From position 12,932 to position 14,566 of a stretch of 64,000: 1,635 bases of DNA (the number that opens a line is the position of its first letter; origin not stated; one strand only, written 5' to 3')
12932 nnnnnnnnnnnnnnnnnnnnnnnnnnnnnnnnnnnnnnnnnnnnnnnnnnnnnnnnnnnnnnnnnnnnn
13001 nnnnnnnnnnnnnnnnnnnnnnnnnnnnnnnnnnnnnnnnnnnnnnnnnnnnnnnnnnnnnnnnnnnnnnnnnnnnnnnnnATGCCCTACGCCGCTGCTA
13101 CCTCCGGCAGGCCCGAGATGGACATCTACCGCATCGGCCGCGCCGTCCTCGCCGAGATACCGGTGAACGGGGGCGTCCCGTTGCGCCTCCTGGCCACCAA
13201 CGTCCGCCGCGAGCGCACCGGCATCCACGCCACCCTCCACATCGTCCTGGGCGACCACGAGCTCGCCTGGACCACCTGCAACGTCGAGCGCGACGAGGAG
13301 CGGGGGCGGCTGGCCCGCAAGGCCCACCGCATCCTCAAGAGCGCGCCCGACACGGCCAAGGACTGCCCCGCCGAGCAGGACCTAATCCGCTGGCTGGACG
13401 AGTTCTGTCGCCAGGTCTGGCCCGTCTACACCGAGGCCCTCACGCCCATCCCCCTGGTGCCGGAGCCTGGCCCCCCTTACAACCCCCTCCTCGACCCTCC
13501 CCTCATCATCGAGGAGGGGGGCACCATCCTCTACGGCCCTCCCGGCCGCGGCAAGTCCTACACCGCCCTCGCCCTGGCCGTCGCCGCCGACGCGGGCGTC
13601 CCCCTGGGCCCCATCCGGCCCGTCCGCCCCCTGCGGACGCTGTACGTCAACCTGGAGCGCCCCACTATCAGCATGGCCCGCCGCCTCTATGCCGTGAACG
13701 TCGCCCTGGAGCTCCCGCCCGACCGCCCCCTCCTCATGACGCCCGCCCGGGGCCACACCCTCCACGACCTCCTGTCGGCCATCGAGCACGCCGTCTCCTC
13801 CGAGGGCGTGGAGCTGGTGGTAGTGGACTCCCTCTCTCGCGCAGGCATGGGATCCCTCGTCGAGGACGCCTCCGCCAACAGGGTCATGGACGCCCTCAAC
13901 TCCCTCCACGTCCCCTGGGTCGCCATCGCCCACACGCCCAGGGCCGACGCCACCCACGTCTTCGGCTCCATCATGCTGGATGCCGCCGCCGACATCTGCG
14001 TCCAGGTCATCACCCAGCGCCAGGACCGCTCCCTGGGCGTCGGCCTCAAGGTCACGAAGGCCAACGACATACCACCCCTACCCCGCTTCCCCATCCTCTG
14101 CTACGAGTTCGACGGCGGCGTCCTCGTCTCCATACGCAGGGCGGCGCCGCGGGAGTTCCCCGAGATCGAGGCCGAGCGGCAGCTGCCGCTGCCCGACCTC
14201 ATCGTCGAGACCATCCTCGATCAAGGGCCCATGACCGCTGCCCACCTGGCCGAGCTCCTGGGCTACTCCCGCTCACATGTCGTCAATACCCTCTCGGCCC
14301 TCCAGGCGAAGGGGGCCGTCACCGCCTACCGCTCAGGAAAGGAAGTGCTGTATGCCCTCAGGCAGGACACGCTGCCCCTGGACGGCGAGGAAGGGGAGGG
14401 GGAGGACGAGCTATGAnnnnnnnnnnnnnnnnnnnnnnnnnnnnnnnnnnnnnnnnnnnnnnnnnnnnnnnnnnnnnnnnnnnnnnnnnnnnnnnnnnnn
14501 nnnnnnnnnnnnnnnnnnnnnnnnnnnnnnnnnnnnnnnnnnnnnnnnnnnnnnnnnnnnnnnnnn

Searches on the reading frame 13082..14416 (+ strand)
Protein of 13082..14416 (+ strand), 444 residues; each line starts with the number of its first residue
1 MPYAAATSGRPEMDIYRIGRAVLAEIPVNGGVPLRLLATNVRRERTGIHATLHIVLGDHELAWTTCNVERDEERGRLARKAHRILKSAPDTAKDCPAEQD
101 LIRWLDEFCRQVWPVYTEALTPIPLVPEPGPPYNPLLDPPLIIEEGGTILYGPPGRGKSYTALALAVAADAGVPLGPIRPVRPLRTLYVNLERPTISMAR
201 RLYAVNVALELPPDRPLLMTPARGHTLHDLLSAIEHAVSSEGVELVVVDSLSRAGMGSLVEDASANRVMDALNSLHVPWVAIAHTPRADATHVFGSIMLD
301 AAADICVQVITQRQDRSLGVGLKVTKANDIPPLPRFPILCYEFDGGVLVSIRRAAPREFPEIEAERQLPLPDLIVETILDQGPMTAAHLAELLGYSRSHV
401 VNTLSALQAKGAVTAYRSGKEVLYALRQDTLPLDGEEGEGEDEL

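Call 11: search_protein_families(library=pfam, proteins=[window:13082-14416:+], max_evalue=0.01)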
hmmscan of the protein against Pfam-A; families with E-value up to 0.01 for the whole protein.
window:13082-14416:+ (444 aa): 11 families
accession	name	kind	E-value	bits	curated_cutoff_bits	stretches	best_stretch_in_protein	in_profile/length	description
PF13481.12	AAA_25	-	2.4e-20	73.4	27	1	129-276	18-181/195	AAA domain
PF13401.12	AAA_22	-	1.7e-07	32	27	1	146-253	6-95/130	AAA domain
PF13545.12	HTH_Crp_2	-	2.7e-05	24.5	27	1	383-417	22-55/70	Crp-like helix-turn-helix domain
PF01978.25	TrmB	-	4.8e-05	23.6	25.6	1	377-421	16-60/68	Sugar-specific transcriptional regulator TrmB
PF12802.13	MarR_2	-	8.2e-05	23.1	27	1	377-418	13-55/61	MarR family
PF01047.28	MarR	-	0.00028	21.2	24.6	1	374-418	8-52/59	MarR family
PF08279.18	HTH_11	-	0.001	19.3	25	1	374-413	5-46/55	HTH domain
PF24034.1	DUF7343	-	0.0011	19.2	27.6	1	378-421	11-56/62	Domain of unknown function (DUF7343)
PF25212.1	HVO_A0114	-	0.0029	17.8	27.6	0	374-421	27-74/84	HVO_A0114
PF06224.18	AlkZ-like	-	0.0066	16.6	25.9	0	355-432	161-234/329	DNA glycosylase AlkZ-like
PF09339.16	HTH_IclR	-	0.0099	16.1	22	0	381-414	16-49/52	IclR helix-turn-helix domain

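Call 12: find_homologous_proteins(query=window:13082-14416:+)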
Query window:13082-14416:+ (444 aa): 125 proteins with E <= 0.001 among 8000 candidates; the best 120 are listed.
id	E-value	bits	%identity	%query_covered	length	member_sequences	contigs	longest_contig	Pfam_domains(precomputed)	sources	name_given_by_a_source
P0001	4.0e-288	973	98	100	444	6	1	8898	PF13401.13,PF13481.13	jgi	-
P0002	1.1e-194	665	71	95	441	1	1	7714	PF13401.13,PF13481.13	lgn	-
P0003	2.2e-149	516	57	99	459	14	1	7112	PF13481.13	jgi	jgi:biotin operon repressor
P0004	9.1e-146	504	58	96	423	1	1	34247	PF13481.13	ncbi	-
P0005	7.0e-133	462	55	93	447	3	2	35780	PF13401.13,PF24034.2,PF13481.13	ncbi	-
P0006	8.4e-133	461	55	91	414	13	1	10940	PF13481.13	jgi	-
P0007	4.9e-132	459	55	90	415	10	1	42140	PF08222.18,PF13401.13,PF13481.13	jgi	jgi:biotin operon repressor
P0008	3.1e-130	453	53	93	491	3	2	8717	PF12802.14,PF24034.2,PF13481.13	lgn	-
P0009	1.2e-129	451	53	94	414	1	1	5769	PF13481.13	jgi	-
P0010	2.6e-117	410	62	70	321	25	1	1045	PF13481.13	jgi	jgi:biotin operon repressor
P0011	2.8e-105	371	48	91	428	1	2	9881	PF13481.13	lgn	-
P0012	1.9e-95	338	67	54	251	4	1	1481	PF13481.13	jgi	jgi:hypothetical protein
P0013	8.2e-89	317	46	88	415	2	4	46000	PF13481.13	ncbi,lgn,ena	-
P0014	5.4e-88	314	60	57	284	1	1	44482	PF13481.13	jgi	jgi:hypothetical protein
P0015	1.9e-87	312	44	95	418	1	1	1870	PF13481.13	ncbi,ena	-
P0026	1.3e-79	286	39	95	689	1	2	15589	PF01807.26,PF13481.13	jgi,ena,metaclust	metaclust:\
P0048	1.5e-73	266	40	91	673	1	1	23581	PF13155.13,PF13481.13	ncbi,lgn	-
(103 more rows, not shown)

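Call 14: find_related_loci(query=A1, collection=genome_contigs, flank=6000)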
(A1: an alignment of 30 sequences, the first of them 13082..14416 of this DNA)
Query A1 (444 aa) in genome_contigs; peptide patterns used: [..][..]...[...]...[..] (x = any residue, [..] = any of these).
48 stretches matched a pattern; 11 encode a relative of the query (tblastn E <= 1e-3); 11 distinct loci.
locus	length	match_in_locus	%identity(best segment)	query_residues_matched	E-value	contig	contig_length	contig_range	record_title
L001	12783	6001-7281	54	10-432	6e-126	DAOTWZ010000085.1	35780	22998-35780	MAG TPA_asm: Dehalococcoidia bacterium isolate H17_190 k77_111103, whole genome shotgun sequence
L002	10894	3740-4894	41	38-427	2e-88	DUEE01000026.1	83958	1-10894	MAG TPA_asm: Dehalococcoidia bacterium isolate A509 Contig26, whole genome shotgun sequence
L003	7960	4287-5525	39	10-429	1e-87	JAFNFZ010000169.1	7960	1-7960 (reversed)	MAG: Chloroflexota bacterium isolate bin_27 PROKKA_contig000169, whole genome shotgun sequence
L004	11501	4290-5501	38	21-431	1e-80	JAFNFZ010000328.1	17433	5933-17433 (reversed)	MAG: Chloroflexota bacterium isolate bin_27 PROKKA_contig000328, whole genome shotgun sequence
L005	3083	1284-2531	36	18-439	3e-80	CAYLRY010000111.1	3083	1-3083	MAG TPA_asm: uncultured Dehalococcoidales bacterium isolate binchicken_co43_148 genome assembly, contig: NODE_52626_leng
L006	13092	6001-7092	41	54-413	3e-69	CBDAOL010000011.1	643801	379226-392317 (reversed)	MAG: Dehalococcoidia bacterium isolate 54d9b4f5-af26-4cce-865f-5107084379f7 genome assembly, contig: contig_11, whole ge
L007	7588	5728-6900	37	34-429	2e-66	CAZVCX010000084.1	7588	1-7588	MAG TPA_asm: uncultured Dehalococcoidales bacterium isolate SRP067234_co1_316 genome assembly, contig: k99_672910, whole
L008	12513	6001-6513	25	123-283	3e-7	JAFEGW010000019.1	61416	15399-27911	MAG: Verrucomicrobia bacterium isolate SZAS AMP-14 VERR-AMP-1__19__length-61416, whole genome shotgun sequence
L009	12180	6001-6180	41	132-192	8e-7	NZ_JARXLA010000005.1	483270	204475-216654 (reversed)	Hyphomicrobium sp. D-2 contig_428, whole genome shotgun sequence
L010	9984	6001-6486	27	132-283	8e-5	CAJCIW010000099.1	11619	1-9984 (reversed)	Verrucomicrobia bacterium isolate BOG_genome_mining.30 genome assembly, contig: k141_9778451, whole genome shotgun seque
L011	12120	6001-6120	45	147-186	2e-4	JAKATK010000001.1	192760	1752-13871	MAG: Candidatus Micrarchaeota archaeon isolate YP2.bin58 NODE_67_length_192760_cov_10.863108, whole genome shotgun seque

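Call 15: find_encoding_contigs(protein=P0001, flank=6000, max_places=3)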
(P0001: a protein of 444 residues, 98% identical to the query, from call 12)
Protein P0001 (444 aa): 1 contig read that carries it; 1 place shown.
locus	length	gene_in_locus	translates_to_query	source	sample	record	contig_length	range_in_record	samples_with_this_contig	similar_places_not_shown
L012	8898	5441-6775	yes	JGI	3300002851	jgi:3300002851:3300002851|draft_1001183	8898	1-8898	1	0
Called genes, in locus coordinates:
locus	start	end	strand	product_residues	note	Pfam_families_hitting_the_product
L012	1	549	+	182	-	?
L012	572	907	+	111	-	-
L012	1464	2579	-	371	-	PF14659:Phage_int_SAM_3, PF22022:Phage_int_M (weak), PF00589:Phage_integrase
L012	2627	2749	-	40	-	-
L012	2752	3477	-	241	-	-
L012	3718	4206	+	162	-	PF13384:HTH_23 (faint), PF13518:HTH_28 (faint), PF13542:HTH_Tnp_ISL3 (faint), PF13551:HTH_29 (faint), PF13560:HTH_31 (faint), PF00376:MerR (faint), PF12728:HTH_17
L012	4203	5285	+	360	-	-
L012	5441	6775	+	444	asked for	PF13481:AAA_25, PF13401:AAA_22 (weak)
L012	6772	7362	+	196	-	-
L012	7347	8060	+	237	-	-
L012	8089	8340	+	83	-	-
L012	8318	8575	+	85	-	-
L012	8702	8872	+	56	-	-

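Call 16: find_encoding_contigs(protein=P0002, flank=6000, max_places=3)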
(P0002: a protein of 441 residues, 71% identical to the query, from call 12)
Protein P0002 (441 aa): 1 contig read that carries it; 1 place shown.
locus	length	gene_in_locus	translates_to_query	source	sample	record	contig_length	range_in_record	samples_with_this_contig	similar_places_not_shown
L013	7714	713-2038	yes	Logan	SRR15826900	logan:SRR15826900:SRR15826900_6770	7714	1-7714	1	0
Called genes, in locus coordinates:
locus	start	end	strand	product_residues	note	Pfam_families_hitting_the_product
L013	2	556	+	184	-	?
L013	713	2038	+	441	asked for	PF13481:AAA_25, PF13401:AAA_22 (weak)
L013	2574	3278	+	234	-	-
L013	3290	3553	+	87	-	-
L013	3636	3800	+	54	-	-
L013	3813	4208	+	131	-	-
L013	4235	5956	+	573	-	PF04851:ResIII (weak), PF13604:AAA_30 (faint), PF00270:DEAD (weak), PF06733:DEAD_2 (weak), PF13307:Helicase_C_2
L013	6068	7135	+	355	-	PF10609:ParA, PF01656:CbiA, PF02374:ArsA_ATPase (faint), PF06564:CBP_BcsQ (faint)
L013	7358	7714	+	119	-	?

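Call 17: find_encoding_contigs(protein=P0003, flank=6000, max_places=3)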
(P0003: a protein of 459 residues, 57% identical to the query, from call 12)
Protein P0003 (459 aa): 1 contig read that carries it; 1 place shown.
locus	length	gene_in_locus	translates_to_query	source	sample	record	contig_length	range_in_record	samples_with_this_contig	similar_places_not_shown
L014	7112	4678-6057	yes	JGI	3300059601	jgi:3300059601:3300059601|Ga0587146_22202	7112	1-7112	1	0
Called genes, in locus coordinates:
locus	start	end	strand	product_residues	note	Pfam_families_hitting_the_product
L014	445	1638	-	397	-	PF14659:Phage_int_SAM_3, PF22022:Phage_int_M, PF00589:Phage_integrase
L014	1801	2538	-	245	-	-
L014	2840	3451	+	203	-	PF13384:HTH_23 (faint), PF13542:HTH_Tnp_ISL3 (faint), PF13560:HTH_31 (faint), PF12728:HTH_17, PF00376:MerR (weak)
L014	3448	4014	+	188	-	-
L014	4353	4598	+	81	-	-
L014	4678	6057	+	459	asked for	PF13481:AAA_25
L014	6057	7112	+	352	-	?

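Call 18: find_encoding_contigs(protein=P0004, flank=6000, max_places=3)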
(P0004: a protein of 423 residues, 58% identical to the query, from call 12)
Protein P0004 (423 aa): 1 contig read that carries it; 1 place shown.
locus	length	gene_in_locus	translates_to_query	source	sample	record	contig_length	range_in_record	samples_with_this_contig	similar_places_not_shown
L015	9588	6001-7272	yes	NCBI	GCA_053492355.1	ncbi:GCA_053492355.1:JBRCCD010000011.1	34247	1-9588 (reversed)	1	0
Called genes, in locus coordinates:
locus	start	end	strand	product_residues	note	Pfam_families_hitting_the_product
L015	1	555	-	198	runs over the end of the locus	PF24175:SU10_adaptor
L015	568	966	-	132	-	-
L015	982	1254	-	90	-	-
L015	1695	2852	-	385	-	PF14659:Phage_int_SAM_3, PF22022:Phage_int_M, PF00589:Phage_integrase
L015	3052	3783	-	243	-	-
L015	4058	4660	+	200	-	PF13384:HTH_23 (faint), PF13518:HTH_28 (faint), PF13551:HTH_29 (faint), PF12728:HTH_17, PF00376:MerR (weak)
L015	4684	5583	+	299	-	-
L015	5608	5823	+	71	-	-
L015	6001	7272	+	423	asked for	PF13481:AAA_25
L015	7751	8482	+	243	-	-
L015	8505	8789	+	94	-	-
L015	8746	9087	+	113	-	-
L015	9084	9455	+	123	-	-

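Call 22: search_protein_families(library=phrogs, proteins=[window:13082-14416:+], max_evalue=0.01)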
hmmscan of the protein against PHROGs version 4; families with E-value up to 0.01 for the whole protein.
window:13082-14416:+ (444 aa): 13 families
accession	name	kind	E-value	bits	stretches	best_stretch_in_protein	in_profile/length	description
phrog_906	-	DNA, RNA and nucleotide metabolism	5.9e-11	42.8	1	142-312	524-699/872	DNA polymerase/primase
phrog_6012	-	DNA, RNA and nucleotide metabolism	2.2e-07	31.5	1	146-328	148-345/447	DNA helicase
phrog_6357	-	unknown function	2.6e-07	31.2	1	139-326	25-205/321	-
phrog_630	-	unknown function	7.4e-07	29.9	1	371-432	84-145/253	-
phrog_3123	-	unknown function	2.3e-05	24.2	1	141-315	337-542/583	-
phrog_239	-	DNA, RNA and nucleotide metabolism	3.8e-05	23.8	1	127-276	342-504/801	DNA primase/helicase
phrog_1366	-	unknown function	0.00013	22.6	1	150-257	19-104/307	-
phrog_19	-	DNA, RNA and nucleotide metabolism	0.00018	21.5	1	149-254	357-469/621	DnaB-like replicative helicase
phrog_2440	-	transcription regulation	0.0002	22.3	1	367-418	26-80/126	transcriptional regulator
phrog_1123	-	unknown function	0.00027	21.7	1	375-418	37-81/112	-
phrog_13004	-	unknown function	0.0028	17.5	1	139-251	127-244/363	-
phrog_142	-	moron, auxiliary metabolic gene and host takeover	0.0051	17.9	1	372-429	15-73/116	Ren-like exclusion protein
phrog_270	-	DNA, RNA and nucleotide metabolism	0.0092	16.4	0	385-438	69-127/383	replication initiation protein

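Call 30: search_solved_structures(query=A1, max_evalue=1)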
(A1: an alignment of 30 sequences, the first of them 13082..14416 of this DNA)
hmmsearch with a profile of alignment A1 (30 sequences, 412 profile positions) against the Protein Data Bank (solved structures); distinct sequences matched with E-value up to 1: 186 (the best 60 are shown).
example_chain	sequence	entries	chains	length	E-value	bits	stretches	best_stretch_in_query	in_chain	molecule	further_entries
5vc7_A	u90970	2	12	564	0.00026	22.7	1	128-151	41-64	VCP-like ATPase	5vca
2rvc_A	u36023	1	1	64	0.00038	22.2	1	349-398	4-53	Interferon-inducible and double-stranded-dependent eIF-2kinase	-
5g4g_A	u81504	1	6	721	0.00042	22.1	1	128-151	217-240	VCP-LIKE ATPASE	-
5g4f_A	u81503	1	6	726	0.00042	22.1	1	128-151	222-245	VCP-LIKE ATPASE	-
4kmf_A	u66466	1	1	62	0.00046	21.9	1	349-398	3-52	Interferon-inducible and double-stranded-dependent eIF-2kinase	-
4lb5_A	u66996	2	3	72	0.0012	20.5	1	346-406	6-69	Protein kinase containing Z-DNA binding domains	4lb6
5j6x_A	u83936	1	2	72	0.002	19.8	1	347-406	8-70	Z-DNA binding protein kinase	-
6oa9_A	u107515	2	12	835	0.0021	19.8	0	131-157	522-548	Cell division control protein 48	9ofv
6oaa_B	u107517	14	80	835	0.0025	19.5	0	131-157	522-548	Cell division control protein 48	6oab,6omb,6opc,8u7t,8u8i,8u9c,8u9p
8dar_A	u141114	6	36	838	0.0025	19.5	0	131-157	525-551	Cell division control protein 48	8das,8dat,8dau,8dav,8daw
9lgo_A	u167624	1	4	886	0.005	18.5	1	129-160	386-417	ATPase family gene 2 protein homolog A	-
8rhn_K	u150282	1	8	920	0.0054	18.4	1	129-160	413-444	ATPase family gene 2 protein homolog A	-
3eie_A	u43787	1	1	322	0.0065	18.1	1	131-154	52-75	Vacuolar protein sorting-associated protein 4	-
7wub_D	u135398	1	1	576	0.0068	18.1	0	128-155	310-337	Transitional endoplasmic reticulum ATPase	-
7wub_C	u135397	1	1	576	0.0069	18.1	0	128-155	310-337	Transitional endoplasmic reticulum ATPase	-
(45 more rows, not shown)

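Call 37: find_encoding_contigs(protein=P0048, flank=5000, max_places=2)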
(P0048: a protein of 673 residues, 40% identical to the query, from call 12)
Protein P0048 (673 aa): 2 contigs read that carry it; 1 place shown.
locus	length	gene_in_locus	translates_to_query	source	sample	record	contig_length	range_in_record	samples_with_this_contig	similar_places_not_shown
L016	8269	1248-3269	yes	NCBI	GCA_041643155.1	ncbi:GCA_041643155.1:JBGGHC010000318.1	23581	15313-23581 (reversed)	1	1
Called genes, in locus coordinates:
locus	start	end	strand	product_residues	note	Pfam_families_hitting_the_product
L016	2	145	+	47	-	?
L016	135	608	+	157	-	-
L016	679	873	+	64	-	-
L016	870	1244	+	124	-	-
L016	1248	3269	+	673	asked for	PF13155:Toprim_2 (weak), PF13481:AAA_25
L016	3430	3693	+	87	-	-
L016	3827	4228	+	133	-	-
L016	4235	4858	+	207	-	-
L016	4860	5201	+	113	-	-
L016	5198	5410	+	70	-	-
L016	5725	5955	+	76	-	-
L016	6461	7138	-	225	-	PF05496:RuvB_N (weak), PF04851:ResIII (faint), PF13191:AAA_16 (faint), PF13177:DNA_pol3_delta2, PF13604:AAA_30 (faint), PF13401:AAA_22 (faint), PF00004:AAA, PF21960:RCF1-5-like_lid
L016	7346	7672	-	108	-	PF22653:DUF7007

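Call 38: find_encoding_contigs(protein=P0026, flank=5000, max_places=2)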
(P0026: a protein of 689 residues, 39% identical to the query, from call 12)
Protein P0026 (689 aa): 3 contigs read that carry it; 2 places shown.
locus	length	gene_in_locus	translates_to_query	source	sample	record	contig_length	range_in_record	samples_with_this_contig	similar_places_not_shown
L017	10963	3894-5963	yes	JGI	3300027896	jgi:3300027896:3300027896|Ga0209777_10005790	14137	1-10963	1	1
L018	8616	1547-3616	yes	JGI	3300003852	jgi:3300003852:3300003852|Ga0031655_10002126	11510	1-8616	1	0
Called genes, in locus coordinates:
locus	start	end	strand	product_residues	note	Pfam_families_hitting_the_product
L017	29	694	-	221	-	PF13649:Methyltransf_25 (faint), PF01135:PCMT, PF00398:RrnaAD (weak)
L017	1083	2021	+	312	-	PF02899:Phage_int_SAM_1 (faint), PF00589:Phage_integrase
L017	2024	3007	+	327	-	-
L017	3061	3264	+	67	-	-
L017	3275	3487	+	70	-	-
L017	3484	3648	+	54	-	-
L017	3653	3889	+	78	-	-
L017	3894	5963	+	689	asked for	PF01807:Zn_ribbon_DnaG, PF13481:AAA_25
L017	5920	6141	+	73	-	-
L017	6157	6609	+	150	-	-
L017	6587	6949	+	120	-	-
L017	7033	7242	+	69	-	-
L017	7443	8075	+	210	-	-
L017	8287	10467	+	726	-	-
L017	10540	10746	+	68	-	-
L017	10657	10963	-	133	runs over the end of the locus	-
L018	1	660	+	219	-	?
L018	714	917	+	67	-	-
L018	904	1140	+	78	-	-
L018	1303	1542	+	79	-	-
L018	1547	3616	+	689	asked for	PF01807:Zn_ribbon_DnaG, PF13481:AAA_25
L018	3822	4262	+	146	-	-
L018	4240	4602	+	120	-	-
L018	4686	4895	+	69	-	-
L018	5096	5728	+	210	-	-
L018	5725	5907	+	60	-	-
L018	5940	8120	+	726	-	-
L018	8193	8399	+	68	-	-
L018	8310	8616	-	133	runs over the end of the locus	-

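Call 39: find_encoding_contigs(protein=P0013, flank=5000, max_places=2)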
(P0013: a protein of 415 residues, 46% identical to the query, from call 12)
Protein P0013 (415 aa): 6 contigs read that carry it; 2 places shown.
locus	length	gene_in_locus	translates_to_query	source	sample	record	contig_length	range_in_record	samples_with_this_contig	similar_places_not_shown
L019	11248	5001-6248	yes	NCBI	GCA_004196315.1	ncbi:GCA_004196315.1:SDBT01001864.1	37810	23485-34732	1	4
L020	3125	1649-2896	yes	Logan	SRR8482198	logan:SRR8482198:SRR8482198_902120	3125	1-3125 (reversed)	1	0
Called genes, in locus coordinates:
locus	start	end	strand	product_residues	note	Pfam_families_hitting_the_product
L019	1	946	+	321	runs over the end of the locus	-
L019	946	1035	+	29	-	-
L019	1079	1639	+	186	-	-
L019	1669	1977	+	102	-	-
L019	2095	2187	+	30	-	-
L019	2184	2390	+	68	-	-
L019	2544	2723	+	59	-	-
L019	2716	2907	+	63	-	-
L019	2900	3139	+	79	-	-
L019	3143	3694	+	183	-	PF00583:Acetyltransf_1, PF13508:Acetyltransf_7 (weak)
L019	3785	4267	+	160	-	-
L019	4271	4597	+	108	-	-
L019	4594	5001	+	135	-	-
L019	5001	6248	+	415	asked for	PF13481:AAA_25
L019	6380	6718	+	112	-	-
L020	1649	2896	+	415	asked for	PF13481:AAA_25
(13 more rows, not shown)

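Call 44: predict_structure(alignment_id=A1)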
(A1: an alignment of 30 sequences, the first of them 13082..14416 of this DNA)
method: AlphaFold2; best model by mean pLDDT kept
length: 444 residues; sequences in the alignment: 30
mean_pLDDT: 86.1   pTM: 0.72
mean pLDDT of the five models: 86.1, 84.9, 84.7, 79.4, 78.2
residues with pLDDT >= 90: 263; 70-90: 122; 50-70: 36; < 50: 23
segments of 3 or more residues with pLDDT < 50: 1-9, 431-444
pLDDT, mean of each block of 10 residues (from residue 1): 41 83 86 91 93 92 95 94 85 81 95 91 88 90 93 88 98 96 97 93 98 97 88 91 95 64 76 92 75 60 87 95 89 85 95 92 82 88 94 88 94 93 84 38 37
secondary structure, 60 per line:
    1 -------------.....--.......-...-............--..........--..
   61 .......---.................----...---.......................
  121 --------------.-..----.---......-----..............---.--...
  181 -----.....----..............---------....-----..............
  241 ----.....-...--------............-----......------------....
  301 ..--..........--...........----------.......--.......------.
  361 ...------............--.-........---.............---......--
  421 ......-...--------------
elements in order: E14-18 E21-27 E33-44 E47-56 E59-67 H71-87 H98-120 E147-152 H158-171 E178-180 E186-190 H195-208 E218-221 H227-240 E245-249 H262-273 E279-284 H297-302 E305-314 E317-327 E338-344 E347-353 H360-363 H370-381 H386-393 H397-409 E413-418 E421-426

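Call 63: search_dna_similar(query=window:13082-14416:+, collection=plasmids, mode=protein, max_rows=25, max_evalue=0.00001)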
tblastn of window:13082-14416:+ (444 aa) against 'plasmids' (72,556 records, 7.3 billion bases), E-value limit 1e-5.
No match.

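Call 64: search_dna_similar(query=window:13082-14416:+, collection=phages, mode=protein, max_rows=25, max_evalue=0.00001)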
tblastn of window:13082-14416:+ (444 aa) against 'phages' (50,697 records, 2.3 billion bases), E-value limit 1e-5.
No match.

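Call 65: search_protein_families(library=ncbifam, proteins=[window:13082-14416:+], max_evalue=0.01)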
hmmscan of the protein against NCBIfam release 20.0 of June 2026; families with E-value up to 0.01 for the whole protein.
window:13082-14416:+ (444 aa): 4 families
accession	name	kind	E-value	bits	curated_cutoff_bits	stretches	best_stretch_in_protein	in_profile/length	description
NF033788.1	HTH_metalloreg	subfamily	9.1e-08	31.8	55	1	374-430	16-72/77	metalloregulator ArsR/SmtB family transcription factor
NF047906.1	CdPbTransRegCmtR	equivalog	1.6e-05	24.7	150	1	377-431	29-82/104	Cd(II)/Pb(II)-sensing metalloregulatory transcriptional regulator CmtR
NF033789.1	repress_SdpR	subfamily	0.0016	18.3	100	1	378-428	16-66/79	autorepressor SdpR family transcription factor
NF007297.0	PRK09775.1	equivalog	0.0027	16.5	401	1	375-430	7-60/446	type II toxin-antitoxin system HipA family toxin YjjJ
